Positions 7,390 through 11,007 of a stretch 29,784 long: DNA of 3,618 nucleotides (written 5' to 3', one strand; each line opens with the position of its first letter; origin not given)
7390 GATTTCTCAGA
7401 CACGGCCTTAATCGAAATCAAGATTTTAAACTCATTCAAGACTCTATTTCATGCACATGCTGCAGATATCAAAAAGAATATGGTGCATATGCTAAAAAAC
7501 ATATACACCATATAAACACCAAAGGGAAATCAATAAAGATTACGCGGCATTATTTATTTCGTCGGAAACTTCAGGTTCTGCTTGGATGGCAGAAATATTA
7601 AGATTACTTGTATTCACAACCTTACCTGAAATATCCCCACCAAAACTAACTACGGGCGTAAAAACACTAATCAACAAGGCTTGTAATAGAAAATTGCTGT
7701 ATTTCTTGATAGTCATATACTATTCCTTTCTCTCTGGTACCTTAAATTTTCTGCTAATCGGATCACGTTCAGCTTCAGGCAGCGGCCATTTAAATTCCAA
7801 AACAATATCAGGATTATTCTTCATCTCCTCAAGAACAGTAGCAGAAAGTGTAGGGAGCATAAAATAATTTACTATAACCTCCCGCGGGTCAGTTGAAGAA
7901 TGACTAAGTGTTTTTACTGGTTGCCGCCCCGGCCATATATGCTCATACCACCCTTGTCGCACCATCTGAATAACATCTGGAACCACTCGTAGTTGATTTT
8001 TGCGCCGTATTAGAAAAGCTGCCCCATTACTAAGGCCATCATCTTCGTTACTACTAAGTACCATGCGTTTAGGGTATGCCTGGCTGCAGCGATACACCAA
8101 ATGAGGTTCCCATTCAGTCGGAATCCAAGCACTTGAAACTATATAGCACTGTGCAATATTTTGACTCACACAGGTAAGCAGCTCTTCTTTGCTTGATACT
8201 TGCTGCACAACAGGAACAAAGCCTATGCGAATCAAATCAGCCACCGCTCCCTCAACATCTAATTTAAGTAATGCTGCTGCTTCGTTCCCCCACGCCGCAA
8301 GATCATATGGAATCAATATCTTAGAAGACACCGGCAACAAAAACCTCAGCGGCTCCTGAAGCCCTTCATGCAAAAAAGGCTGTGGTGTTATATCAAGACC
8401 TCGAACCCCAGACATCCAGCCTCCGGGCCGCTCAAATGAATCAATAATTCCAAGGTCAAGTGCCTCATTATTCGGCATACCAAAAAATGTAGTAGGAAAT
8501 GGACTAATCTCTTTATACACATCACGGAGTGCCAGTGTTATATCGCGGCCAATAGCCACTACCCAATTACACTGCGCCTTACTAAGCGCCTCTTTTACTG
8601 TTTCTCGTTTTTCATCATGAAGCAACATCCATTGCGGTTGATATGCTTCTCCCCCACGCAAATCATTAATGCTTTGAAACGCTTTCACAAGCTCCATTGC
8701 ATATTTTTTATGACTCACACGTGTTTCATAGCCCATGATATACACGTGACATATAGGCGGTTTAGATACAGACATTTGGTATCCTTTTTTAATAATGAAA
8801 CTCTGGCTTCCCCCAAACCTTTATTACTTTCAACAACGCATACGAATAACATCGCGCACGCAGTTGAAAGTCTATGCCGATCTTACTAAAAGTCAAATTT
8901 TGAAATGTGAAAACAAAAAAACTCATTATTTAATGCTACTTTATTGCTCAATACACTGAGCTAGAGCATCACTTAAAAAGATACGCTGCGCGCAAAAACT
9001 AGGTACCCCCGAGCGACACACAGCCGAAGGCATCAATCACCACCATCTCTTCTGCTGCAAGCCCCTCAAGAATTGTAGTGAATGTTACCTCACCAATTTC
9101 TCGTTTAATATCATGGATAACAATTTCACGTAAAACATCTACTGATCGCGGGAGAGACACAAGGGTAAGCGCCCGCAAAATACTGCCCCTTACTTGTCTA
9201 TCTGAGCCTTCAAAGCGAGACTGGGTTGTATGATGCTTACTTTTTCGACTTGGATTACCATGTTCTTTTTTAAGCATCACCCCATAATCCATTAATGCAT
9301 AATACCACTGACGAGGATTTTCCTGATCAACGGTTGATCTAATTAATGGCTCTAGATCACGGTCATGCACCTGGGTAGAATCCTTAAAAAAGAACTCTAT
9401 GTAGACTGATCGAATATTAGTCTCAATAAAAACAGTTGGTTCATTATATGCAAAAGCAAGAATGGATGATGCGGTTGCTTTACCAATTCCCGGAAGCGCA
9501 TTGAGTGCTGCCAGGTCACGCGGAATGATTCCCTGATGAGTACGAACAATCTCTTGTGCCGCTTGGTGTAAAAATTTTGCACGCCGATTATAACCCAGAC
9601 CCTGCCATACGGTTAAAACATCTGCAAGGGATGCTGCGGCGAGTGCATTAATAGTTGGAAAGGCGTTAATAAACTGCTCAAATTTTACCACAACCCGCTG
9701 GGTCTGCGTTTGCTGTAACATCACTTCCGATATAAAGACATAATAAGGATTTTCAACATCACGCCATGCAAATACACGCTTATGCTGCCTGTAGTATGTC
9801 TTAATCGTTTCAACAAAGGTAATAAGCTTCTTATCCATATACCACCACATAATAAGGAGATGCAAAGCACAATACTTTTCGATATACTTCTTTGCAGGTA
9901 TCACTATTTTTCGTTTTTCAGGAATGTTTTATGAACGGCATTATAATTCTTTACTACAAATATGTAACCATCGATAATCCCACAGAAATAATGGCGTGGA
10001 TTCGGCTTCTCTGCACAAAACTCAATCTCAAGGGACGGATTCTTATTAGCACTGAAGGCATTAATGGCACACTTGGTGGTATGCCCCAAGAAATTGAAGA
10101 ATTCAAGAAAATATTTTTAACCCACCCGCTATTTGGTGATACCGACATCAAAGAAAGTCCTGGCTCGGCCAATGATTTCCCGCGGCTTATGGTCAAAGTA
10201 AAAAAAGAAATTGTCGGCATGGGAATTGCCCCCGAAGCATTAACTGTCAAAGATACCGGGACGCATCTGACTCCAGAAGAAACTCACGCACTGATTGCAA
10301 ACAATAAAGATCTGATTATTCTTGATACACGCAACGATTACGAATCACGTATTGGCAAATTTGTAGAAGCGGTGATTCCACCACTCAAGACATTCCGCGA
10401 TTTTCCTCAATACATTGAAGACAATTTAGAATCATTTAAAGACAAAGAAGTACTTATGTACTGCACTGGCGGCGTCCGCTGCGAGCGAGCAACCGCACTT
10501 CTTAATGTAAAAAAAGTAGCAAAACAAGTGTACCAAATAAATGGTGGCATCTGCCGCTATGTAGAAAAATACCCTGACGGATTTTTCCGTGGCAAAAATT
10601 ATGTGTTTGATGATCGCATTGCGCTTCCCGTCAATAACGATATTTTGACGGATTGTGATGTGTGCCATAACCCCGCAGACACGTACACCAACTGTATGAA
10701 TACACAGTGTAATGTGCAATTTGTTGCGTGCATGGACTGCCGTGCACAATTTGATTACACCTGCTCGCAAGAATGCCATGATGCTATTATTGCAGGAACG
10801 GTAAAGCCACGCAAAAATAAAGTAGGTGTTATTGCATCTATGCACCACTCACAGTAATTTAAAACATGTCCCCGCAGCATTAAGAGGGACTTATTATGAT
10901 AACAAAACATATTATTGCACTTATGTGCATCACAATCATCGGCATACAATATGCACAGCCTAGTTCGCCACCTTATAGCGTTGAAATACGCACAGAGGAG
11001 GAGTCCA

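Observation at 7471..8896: Duplicated two-gene system: cytoplasmic substrate-binding-fold protein plus translationally coupled secreted microprotein (copy 1; copy 2 at 21181-22729)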

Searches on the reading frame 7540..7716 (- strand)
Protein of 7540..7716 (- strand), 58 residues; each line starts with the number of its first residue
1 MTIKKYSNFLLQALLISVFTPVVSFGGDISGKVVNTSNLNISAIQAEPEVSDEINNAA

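Call 3: search_protein_families(library=pfam, proteins=[window:7540-7716:-], max_evalue=1)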
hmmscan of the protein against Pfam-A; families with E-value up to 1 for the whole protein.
window:7540-7716:- (58 aa): 1 family
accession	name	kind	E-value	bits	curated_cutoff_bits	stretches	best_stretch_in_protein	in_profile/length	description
PF17042.10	NBD_C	-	0.057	14.3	28.3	1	21-51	111-139/168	Nucleotide-binding C-terminal domain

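Call 4: search_protein_families(library=ncbifam, proteins=[window:7540-7716:-], max_evalue=1)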
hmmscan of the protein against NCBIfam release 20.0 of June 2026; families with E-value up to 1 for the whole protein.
window:7540-7716:- (58 aa): 1 family
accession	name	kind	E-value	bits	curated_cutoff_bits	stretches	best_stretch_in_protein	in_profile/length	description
NF033492.1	podovir_small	equivalog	0.084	12.8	32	1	10-24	7-21/36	putative phage replication protein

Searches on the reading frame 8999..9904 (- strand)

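Call 10: search_protein_families(library=pfam, proteins=[window:8999-9904:-], max_evalue=0.001)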
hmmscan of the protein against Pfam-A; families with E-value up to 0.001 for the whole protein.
window:8999-9904:- (301 aa): 2 families
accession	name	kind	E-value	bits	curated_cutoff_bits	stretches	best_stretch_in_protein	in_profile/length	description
PF00730.31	HhH-GPD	-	5.2e-16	59.4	26.2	1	58-177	1-92/108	HhH-GPD superfamily base excision DNA repair protein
PF00633.29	HHH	-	2.2e-07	30.8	24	1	122-151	1-30/30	Helix-hairpin-helix motif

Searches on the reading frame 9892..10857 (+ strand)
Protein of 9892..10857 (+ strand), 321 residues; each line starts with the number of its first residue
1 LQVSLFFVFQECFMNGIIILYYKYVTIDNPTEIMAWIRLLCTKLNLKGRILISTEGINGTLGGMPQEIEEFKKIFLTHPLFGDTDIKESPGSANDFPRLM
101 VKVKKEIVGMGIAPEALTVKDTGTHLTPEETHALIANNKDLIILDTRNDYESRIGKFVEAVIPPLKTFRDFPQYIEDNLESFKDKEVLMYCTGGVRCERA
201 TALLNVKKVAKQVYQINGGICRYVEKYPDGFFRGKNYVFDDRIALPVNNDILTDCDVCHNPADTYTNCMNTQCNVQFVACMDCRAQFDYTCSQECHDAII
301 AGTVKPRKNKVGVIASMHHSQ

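Call 10: search_protein_families(library=pfam, proteins=[window:9892-10857:+], max_evalue=0.001)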
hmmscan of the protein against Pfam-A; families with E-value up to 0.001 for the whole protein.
window:9892-10857:+ (321 aa): 3 families
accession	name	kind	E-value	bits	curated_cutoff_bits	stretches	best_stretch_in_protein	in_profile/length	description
PF17773.7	UPF0176_N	-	2.2e-24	86.1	26.2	1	18-107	3-92/92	UPF0176 acylphosphatase like domain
PF12368.13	Rhodanese_C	-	1.9e-18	66.9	26.9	1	233-296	1-66/66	Rhodanase C-terminal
PF00581.25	Rhodanese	-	6.2e-08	33.4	22.2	1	127-223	1-99/102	Rhodanese-like domain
